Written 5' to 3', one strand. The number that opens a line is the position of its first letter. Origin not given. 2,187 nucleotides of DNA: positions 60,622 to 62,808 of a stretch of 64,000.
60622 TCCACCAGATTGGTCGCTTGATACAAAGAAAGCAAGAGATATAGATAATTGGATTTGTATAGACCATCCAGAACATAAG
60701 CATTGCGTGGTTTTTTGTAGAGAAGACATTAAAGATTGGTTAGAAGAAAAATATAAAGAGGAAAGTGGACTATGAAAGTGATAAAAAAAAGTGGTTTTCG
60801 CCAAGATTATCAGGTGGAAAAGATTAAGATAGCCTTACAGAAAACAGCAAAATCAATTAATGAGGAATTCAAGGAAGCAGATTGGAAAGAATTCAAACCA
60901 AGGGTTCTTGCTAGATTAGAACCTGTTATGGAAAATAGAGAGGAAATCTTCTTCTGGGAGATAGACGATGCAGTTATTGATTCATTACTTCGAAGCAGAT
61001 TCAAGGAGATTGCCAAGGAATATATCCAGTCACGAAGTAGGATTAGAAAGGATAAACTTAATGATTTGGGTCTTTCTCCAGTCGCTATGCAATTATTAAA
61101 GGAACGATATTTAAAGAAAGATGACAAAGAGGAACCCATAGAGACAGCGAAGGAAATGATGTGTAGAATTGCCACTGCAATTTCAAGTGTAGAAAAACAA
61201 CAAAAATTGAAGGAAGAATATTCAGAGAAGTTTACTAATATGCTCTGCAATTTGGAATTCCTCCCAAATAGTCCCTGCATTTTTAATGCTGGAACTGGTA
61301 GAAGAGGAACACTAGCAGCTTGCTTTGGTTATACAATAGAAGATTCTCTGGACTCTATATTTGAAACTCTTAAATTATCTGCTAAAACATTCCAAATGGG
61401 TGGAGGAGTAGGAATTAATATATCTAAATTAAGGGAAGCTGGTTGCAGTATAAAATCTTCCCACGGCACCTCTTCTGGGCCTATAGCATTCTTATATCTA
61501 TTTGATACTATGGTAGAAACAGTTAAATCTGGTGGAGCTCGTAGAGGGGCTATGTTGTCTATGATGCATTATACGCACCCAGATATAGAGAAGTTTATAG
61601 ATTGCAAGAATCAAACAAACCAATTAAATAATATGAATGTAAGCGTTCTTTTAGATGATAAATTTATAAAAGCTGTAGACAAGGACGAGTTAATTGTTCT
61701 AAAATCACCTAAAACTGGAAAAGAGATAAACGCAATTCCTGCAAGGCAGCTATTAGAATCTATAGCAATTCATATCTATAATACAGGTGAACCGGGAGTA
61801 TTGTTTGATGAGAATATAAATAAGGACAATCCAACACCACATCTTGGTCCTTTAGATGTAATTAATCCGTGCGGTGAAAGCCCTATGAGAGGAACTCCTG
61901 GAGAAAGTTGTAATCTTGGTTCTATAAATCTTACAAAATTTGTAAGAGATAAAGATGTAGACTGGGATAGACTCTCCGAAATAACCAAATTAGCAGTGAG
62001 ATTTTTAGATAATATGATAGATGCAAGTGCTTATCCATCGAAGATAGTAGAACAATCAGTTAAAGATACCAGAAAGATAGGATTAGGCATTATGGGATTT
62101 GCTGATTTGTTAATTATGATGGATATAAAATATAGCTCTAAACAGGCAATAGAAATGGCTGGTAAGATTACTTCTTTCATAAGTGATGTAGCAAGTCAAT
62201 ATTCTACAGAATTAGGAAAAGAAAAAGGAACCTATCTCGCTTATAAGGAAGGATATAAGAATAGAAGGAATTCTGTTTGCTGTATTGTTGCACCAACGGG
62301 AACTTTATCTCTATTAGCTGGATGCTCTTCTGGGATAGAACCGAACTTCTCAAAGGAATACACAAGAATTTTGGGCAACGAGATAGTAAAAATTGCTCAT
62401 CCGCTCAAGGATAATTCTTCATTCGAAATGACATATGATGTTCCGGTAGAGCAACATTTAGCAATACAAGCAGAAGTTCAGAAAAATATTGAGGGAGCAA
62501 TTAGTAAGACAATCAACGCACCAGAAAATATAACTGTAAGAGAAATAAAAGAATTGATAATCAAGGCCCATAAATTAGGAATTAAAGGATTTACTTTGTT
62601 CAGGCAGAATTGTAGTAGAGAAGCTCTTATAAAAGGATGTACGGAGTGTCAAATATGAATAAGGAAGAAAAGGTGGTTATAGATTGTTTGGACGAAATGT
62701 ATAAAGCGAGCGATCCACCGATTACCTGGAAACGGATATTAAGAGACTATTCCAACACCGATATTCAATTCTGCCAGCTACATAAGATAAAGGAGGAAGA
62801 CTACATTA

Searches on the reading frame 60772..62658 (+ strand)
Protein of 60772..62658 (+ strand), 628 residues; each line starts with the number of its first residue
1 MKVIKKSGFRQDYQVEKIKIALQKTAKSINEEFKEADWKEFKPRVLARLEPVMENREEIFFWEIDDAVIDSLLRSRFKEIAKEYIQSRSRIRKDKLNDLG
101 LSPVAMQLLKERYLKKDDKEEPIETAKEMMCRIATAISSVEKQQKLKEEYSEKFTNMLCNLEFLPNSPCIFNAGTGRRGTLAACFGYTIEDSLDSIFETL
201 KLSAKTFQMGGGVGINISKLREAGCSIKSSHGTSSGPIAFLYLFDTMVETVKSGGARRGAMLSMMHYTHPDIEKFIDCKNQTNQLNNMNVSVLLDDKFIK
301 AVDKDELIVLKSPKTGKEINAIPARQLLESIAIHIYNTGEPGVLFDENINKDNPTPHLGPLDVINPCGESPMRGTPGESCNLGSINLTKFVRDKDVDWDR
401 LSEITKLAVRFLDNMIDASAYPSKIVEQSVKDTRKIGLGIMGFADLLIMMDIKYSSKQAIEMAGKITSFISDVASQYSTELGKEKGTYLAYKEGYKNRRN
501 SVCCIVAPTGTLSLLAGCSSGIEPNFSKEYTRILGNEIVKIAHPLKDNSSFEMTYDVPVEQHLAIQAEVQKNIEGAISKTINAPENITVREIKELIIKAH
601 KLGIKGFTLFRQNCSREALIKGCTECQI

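Call 10: search_protein_families(library=pfam, max_evalue=0.01, proteins=[window:60772-62658:+])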
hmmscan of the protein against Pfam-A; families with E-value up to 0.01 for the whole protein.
window:60772-62658:+ (628 aa): 3 families
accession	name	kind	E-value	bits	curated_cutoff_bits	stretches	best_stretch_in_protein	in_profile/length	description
PF02867.20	Ribonuc_red_lgC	-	1e-108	364.7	23.9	3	182-493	1-341/523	Ribonucleotide reductase, barrel domain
PF00317.26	Ribonuc_red_lgN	-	1.4e-18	67.2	28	1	101-177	3-76/77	Ribonucleotide reductase, all-alpha domain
PF03477.21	ATP-cone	-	7.2e-08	33.3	25.8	1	1-89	1-84/88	ATP cone domain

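Call 19: find_encoding_contigs(protein=window:60772-62658:+, flank=10000, max_places=4)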
Protein window:60772-62658:+ (628 aa): 6 contigs read that carry it; 4 places shown.
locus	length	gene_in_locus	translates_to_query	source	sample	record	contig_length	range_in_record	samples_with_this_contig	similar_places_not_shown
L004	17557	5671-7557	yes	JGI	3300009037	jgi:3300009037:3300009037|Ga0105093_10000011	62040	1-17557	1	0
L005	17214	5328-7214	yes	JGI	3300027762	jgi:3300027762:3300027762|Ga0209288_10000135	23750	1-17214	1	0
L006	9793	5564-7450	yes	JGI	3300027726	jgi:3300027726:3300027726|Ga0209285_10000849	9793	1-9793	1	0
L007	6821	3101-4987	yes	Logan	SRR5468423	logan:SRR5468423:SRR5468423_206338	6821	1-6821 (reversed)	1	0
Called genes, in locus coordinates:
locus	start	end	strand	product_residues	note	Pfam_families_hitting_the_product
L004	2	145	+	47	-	?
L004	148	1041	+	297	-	-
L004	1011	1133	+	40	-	-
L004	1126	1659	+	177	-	PF01391:Collagen (weak)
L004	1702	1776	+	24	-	-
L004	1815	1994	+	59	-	-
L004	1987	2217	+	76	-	-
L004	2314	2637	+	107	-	-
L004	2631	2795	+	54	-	-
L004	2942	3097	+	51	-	-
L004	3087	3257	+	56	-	-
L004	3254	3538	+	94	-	-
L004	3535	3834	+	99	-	-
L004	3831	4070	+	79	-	PF04023:FeoA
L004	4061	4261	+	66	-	-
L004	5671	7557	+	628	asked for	PF03477:ATP-cone, PF00317:Ribonuc_red_lgN, PF02867:Ribonuc_red_lgC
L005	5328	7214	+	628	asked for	PF03477:ATP-cone, PF00317:Ribonuc_red_lgN, PF02867:Ribonuc_red_lgC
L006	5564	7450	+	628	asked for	PF03477:ATP-cone, PF00317:Ribonuc_red_lgN, PF02867:Ribonuc_red_lgC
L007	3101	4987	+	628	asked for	PF03477:ATP-cone, PF00317:Ribonuc_red_lgN, PF02867:Ribonuc_red_lgC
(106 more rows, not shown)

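Call 71: search_protein_families(library=ncbifam, max_evalue=0.01, proteins=[window:60772-62658:+])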
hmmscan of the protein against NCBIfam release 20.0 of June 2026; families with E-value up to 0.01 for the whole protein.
window:60772-62658:+ (628 aa): 25 families
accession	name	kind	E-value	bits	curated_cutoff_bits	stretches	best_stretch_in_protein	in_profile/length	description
NF006417.0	PRK08665.1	equivalog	1.7e-164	549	961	2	93-539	4-460/759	vitamin B12-dependent ribonucleotide reductase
TIGR02504.1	NrdJ_Z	equivalog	5.4e-158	527.3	399.95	2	106-534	2-482/606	adenosylcobalamin-dependent ribonucleoside-diphosphate reductase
NF005010.0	PRK06406.1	subfamily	3.7e-139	465.3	1125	3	140-542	209-616/771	vitamin B12-dependent ribonucleotide reductase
NF005122.0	PRK06556.1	equivalog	7.8e-91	305.2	859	4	284-493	284-492/960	vitamin B12-dependent ribonucleotide reductase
TIGR02506.1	NrdE_NrdA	equivalog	6.5e-90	302.3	341.05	2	106-493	4-424/616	ribonucleoside-diphosphate reductase subunit alpha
NF005544.0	PRK07207.1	equivalog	4.8e-72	243.1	965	2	319-493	540-717/965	ribonucleoside-diphosphate reductase subunit alpha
NF006577.0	PRK09102.1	equivalog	2.6e-71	240.6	620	1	84-532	8-455/604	ribonucleoside-diphosphate reductase subunit alpha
NF005991.0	PRK08115.1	equivalog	5e-71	239.8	854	3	320-488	431-600/858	vitamin B12-dependent ribonucleotide reductase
NF006207.0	PRK08332.1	equivalog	3e-69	233.6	2400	4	213-367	701-860/1684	vitamin B12-dependent ribonucleotide reductase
NF005401.0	PRK06948.1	subfamily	9.3e-65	219.4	906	2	98-492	10-422/604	ribonucleotide reductase-like protein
NF005101.0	PRK06539.1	equivalog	3.9e-63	213.7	988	2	320-492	394-568/822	ribonucleoside-diphosphate reductase subunit alpha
NF005736.0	PRK07562.1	equivalog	1.6e-61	208.2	1737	3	286-494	395-603/1222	vitamin B12-dependent ribonucleotide reductase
NF009029.0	PRK12365.1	equivalog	2e-60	204.8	1350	2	321-496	625-802/1046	ribonucleoside-diphosphate reductase subunit alpha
NF009028.0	PRK12364.1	equivalog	1.3e-58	198.7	1377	4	104-281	239-413/842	ribonucleoside-diphosphate reductase subunit alpha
NF006279.0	PRK08447.1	equivalog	9.6e-57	192.9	1082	3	98-319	134-355/789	ribonucleoside-diphosphate reductase subunit alpha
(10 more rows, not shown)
